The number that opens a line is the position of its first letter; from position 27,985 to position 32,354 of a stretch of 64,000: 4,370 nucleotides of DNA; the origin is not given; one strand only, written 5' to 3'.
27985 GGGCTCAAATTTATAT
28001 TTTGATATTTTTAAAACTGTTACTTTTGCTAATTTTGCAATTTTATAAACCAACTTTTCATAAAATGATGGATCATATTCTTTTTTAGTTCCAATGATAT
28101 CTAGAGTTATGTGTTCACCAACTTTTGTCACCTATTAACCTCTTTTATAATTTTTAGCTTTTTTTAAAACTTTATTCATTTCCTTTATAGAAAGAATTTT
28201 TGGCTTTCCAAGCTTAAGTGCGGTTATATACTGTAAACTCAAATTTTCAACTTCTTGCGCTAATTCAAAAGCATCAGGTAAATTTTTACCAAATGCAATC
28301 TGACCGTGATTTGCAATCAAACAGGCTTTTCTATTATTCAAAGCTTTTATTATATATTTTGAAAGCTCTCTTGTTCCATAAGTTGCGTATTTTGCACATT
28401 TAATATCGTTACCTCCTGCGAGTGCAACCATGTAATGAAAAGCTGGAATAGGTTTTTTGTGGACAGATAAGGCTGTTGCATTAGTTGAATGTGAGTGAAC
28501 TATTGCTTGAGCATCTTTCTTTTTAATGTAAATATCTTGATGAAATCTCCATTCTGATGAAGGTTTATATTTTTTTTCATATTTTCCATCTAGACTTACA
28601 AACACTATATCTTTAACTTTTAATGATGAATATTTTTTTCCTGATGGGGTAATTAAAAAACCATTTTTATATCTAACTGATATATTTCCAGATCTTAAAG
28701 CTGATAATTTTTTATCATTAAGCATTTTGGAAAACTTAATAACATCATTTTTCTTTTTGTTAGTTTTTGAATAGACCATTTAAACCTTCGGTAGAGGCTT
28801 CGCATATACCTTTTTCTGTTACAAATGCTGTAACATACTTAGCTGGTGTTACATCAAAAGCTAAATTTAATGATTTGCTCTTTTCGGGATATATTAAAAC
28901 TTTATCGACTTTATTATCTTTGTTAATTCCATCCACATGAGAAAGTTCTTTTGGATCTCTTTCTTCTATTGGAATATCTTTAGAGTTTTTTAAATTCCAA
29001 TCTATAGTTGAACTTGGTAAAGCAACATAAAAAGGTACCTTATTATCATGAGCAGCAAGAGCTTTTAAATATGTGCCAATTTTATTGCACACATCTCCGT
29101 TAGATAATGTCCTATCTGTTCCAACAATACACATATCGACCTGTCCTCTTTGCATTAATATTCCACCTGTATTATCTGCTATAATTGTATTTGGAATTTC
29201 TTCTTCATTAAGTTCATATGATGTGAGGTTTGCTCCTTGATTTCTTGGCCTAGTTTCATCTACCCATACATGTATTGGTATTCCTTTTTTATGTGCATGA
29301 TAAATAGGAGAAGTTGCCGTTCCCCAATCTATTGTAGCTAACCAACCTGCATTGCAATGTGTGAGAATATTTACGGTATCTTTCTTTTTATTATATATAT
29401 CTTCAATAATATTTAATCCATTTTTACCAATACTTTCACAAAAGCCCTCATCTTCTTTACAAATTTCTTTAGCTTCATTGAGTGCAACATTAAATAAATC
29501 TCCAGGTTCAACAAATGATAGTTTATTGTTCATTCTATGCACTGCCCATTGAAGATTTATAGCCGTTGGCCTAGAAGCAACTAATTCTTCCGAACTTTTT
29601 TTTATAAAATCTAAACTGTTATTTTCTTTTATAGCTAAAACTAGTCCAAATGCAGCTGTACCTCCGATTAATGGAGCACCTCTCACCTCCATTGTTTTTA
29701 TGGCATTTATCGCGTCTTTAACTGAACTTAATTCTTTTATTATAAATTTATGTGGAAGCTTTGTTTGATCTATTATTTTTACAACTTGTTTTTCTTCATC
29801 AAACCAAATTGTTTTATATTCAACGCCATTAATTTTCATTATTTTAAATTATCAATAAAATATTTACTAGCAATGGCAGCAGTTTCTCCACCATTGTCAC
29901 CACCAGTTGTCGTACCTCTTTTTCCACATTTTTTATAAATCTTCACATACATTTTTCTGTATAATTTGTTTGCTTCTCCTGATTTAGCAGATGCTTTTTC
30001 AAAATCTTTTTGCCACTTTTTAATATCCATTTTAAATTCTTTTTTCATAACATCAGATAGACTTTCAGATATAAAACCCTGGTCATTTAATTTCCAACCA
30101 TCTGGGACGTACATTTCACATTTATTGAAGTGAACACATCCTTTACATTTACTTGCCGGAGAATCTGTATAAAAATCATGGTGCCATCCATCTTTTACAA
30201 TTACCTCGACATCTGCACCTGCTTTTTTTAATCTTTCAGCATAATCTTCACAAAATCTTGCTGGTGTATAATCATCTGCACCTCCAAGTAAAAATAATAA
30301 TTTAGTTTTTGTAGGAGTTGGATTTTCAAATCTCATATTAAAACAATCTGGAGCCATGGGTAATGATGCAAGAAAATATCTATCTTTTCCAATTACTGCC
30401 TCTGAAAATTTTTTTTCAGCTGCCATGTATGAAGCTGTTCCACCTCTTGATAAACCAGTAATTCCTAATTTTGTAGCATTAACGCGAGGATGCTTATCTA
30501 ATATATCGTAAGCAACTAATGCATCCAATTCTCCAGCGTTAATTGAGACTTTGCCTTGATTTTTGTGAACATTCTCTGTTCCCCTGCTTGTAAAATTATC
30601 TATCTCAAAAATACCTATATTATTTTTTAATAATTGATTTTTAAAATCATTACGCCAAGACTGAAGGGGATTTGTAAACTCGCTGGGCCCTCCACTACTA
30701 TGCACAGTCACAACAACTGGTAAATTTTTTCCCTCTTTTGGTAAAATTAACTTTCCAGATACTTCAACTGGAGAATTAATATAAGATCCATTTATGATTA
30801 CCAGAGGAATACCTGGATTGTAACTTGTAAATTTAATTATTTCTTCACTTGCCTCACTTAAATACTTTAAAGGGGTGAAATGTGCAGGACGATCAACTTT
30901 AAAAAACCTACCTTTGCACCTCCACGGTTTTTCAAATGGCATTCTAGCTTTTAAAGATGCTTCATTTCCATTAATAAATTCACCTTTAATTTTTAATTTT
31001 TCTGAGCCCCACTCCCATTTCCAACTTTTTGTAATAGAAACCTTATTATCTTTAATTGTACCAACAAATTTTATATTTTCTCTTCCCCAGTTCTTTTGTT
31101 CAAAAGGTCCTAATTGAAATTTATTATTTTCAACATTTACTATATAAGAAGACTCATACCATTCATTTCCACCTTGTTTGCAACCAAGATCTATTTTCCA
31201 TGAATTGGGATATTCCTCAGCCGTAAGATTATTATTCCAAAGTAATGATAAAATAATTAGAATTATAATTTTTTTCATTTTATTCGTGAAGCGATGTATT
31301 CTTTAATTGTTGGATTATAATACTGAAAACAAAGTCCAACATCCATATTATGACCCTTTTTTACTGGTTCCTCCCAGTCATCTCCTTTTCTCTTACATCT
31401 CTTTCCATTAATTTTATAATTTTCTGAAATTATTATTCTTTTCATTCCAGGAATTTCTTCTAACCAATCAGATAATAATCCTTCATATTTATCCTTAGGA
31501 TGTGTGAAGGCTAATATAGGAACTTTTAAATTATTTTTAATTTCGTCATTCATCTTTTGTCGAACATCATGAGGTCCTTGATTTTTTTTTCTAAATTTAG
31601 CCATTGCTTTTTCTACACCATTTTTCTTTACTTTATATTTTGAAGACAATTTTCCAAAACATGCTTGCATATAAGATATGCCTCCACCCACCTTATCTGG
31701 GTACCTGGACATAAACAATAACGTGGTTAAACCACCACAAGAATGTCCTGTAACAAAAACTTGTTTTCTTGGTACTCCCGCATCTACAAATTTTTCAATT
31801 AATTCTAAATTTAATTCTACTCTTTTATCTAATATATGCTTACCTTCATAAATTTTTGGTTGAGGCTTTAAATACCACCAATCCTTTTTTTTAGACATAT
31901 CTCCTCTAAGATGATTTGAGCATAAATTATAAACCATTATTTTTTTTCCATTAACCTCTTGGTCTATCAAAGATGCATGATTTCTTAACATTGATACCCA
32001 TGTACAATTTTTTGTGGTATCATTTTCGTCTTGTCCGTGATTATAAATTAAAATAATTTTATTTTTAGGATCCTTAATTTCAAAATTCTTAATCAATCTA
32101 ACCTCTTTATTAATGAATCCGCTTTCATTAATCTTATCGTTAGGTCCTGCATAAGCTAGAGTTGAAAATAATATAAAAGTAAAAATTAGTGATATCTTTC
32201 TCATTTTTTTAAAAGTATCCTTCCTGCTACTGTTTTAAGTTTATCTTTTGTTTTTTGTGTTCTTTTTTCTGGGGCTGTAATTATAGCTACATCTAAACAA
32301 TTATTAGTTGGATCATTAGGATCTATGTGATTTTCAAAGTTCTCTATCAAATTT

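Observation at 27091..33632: Complete DHAP-shunt-type MTA/5'-deoxyadenosine salvage module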

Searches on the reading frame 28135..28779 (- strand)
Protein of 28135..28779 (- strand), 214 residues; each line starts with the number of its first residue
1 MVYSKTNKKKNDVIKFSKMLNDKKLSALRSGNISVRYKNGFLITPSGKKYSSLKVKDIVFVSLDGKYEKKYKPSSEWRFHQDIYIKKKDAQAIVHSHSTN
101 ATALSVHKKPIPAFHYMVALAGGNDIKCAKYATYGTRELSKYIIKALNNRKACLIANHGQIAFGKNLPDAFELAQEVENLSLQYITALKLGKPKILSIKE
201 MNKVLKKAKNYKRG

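Call 3: search_protein_families(library=pfam, proteins=[window:28135-28779:-])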
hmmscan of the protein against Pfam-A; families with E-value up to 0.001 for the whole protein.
window:28135-28779:- (214 aa): 1 family
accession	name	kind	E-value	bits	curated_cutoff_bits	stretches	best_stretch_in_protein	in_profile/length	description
PF00596.27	Aldolase_II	-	4.1e-49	167.4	22.2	1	12-181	2-179/183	Class II Aldolase and Adducin N-terminal domain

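Call 4: search_protein_families(library=ncbifam, proteins=[window:28135-28779:-])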
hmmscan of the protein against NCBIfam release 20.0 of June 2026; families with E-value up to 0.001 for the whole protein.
window:28135-28779:- (214 aa): 29 families (the best 25 are shown)
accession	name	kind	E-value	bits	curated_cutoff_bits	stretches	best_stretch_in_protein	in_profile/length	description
NF005984.0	PRK08087.1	subfamily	1.1e-64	218.1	264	1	10-211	7-209/215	L-fuculose-phosphate aldolase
TIGR01086.1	fucA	equivalog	1.8e-60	204.3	400.25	1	28-211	24-208/214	L-fuculose-phosphate aldolase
NF005302.0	PRK06833.1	equivalog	1.2e-55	188.3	264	1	7-212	4-211/214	L-fuculose-phosphate aldolase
NF053831.1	RU1PAldHalo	equivalog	2.4e-50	170.9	300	1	11-211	7-206/208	ribulose-1-phosphate aldolase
NF005123.0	PRK06557.1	subfamily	1.9e-37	129.1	251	1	5-210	8-218/223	L-ribulose-5-phosphate 4-epimerase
NF006413.0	PRK08660.1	equivalog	5.5e-30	104.6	203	1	11-181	4-171/184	aldolase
NF043034.1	OxoTetrPhDc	equivalog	7.9e-28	97.6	250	1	7-199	3-199/205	3-oxo-tetronate 4-phosphate decarboxylase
NF004527.0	PRK05874.1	equivalog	1.2e-27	96.9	308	1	12-193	10-195/218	L-fuculose-phosphate aldolase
NF040649.1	FucA_Meth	equivalog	2.5e-25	89.4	250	1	10-184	3-174/179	L-fuculose phosphate aldolase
NF006208.0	PRK08333.1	equivalog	1e-24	87.2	267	1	9-180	5-176/189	aldolase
NF006047.0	PRK08193.1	subfamily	9.1e-23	81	257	1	8-212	4-219/231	L-ribulose-5-phosphate 4-epimerase AraD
NF009003.0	PRK12348.1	subfamily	4e-19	69.2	331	1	8-190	3-199/228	L-ribulose-5-phosphate 4-epimerase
TIGR03328.1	salvage_mtnB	equivalog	1e-18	67.5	137.05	1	29-109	17-100/194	methylthioribulose 1-phosphate dehydratase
NF006672.0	PRK09220.1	equivalog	2e-18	66.5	226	1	5-109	7-113/209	methylthioribulose 1-phosphate dehydratase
TIGR00760.1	araD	equivalog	5.3e-18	65.1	389.1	1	9-208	5-214/228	L-ribulose-5-phosphate 4-epimerase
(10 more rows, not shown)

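Call 12: search_solved_structures(query=window:28135-28779:-, max_evalue=0.00001, show_alignments=3)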
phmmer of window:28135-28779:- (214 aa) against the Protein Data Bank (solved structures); distinct sequences matched with E-value up to 0.00001: 30.
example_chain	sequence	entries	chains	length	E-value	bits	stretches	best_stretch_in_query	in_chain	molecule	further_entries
1dzx_P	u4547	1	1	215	2e-53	184.6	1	25-211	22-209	L-fuculose phosphate aldolase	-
1dzu_P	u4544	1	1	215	2e-53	184.5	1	25-211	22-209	L-fuculose phosphate aldolase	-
1dzy_P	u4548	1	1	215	2e-53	184.5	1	25-211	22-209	L-FUCULOSE-1-PHOSPHATE ALDOLASE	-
1fua_A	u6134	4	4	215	2e-53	184.5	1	25-211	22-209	L-FUCULOSE-1-PHOSPHATE ALDOLASE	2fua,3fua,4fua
1e47_P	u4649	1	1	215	5.3e-53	183.2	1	25-211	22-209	L-FUCULOSE 1-PHOSPHATE ALDOLASE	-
1dzz_P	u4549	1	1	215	7.3e-53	182.7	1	25-211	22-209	L-fuculose phosphate aldolase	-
1e4a_P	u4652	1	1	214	9.4e-53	182.3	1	30-211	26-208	L-FUCULOSE 1-PHOSPHATE ALDOLASE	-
7x78_A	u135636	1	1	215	9.6e-53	182.3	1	27-211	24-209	L-fuculose phosphate aldolase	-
1e46_P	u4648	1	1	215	1e-52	182.2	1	25-211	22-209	L-FUCULOSE 1-PHOSPHATE ALDOLASE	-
1dzw_P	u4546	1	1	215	1e-52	182.2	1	25-211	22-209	L-fuculose phosphate aldolase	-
1e4c_P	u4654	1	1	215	1.9e-52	181.3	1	25-211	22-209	L-FUCULOSE 1-PHOSPHATE ALDOLASE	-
1dzv_P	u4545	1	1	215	1.9e-52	181.3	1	25-211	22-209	L-fuculose phosphate aldolase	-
1e4b_P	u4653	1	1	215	3.6e-52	180.4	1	25-211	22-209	L-FUCULOSE 1-PHOSPHATE ALDOLASE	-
1e48_P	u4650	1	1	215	5.1e-52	180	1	25-211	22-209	L-FUCULOSE 1-PHOSPHATE ALDOLASE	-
1e49_P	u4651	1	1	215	9e-52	179.1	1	25-211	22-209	L-FUCULOSE 1-PHOSPHATE ALDOLASE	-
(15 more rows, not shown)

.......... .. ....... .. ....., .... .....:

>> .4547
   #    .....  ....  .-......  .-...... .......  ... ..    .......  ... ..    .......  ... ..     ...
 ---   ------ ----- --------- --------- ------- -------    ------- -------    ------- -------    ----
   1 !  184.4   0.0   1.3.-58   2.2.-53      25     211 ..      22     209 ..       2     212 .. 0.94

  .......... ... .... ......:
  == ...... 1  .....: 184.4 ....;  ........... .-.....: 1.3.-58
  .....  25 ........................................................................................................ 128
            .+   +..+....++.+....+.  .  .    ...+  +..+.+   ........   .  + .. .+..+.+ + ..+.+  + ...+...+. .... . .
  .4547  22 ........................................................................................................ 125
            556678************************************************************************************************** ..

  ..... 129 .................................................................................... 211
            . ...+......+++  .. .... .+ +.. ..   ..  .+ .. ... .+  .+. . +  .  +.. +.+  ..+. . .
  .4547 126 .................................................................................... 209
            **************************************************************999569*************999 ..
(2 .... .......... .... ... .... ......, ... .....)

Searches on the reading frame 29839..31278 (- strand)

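Call 3: search_protein_families(library=pfam, proteins=[window:29839-31278:-])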
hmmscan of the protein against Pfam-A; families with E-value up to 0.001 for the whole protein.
window:29839-31278:- (479 aa): 3 families
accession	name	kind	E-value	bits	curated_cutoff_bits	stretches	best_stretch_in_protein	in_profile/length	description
PF01738.24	DLH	-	1e-05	25.7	21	1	254-375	82-194/217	Dienelactone hydrolase family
PF00326.27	Peptidase_S9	-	4.4e-05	23.5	22.6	0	252-289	47-84/213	Prolyl oligopeptidase family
PF08840.17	BAAT_C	-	0.00059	20.4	20.9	0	256-290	9-44/210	BAAT / Acyl-CoA thioester hydrolase C terminal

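Call 4: search_protein_families(library=ncbifam, proteins=[window:29839-31278:-])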
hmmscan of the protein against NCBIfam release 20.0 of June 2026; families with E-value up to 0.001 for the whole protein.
window:29839-31278:- (479 aa): 0 families

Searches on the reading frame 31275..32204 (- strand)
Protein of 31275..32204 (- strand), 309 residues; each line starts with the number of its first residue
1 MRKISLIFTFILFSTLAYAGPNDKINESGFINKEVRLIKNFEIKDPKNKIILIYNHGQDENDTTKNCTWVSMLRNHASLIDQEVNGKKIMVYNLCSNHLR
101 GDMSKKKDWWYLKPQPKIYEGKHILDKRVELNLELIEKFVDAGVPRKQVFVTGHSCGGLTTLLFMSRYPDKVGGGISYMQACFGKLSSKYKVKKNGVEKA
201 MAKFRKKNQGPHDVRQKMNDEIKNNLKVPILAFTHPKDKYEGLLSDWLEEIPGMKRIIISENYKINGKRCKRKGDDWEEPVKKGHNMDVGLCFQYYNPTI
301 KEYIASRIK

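Call 3: search_protein_families(library=pfam, proteins=[window:31275-32204:-])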
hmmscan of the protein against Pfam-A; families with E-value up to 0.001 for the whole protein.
window:31275-32204:- (309 aa): 3 families
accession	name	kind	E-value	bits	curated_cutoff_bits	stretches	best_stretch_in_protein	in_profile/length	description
PF12146.15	Hydrolase_4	-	1.2e-05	25.1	27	1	136-205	66-134/239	Serine aminopeptidase, S33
PF02230.22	Abhydrolase_2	-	0.00026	21.3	23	1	122-203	80-159/217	Phospholipase/Carboxylesterase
PF00561.26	Abhydrolase_1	-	0.00083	19.5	25.8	0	143-177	65-99/245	alpha/beta hydrolase fold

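Call 4: search_protein_families(library=ncbifam, proteins=[window:31275-32204:-])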
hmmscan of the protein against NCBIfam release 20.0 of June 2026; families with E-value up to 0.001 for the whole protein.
window:31275-32204:- (309 aa): 2 families
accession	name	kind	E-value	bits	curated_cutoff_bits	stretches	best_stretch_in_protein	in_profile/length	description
NF050058.1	e_dPHAscl_type1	hypoth_equivalog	0.00012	21.6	150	1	142-206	99-158/276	extracellular catalytic domain type 1 short-chain-length polyhydroxyalkanoate depolymerase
TIGR01840.1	esterase_phb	subfamily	0.00042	19.9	107.85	1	142-232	90-173/213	PHB depolymerase family esterase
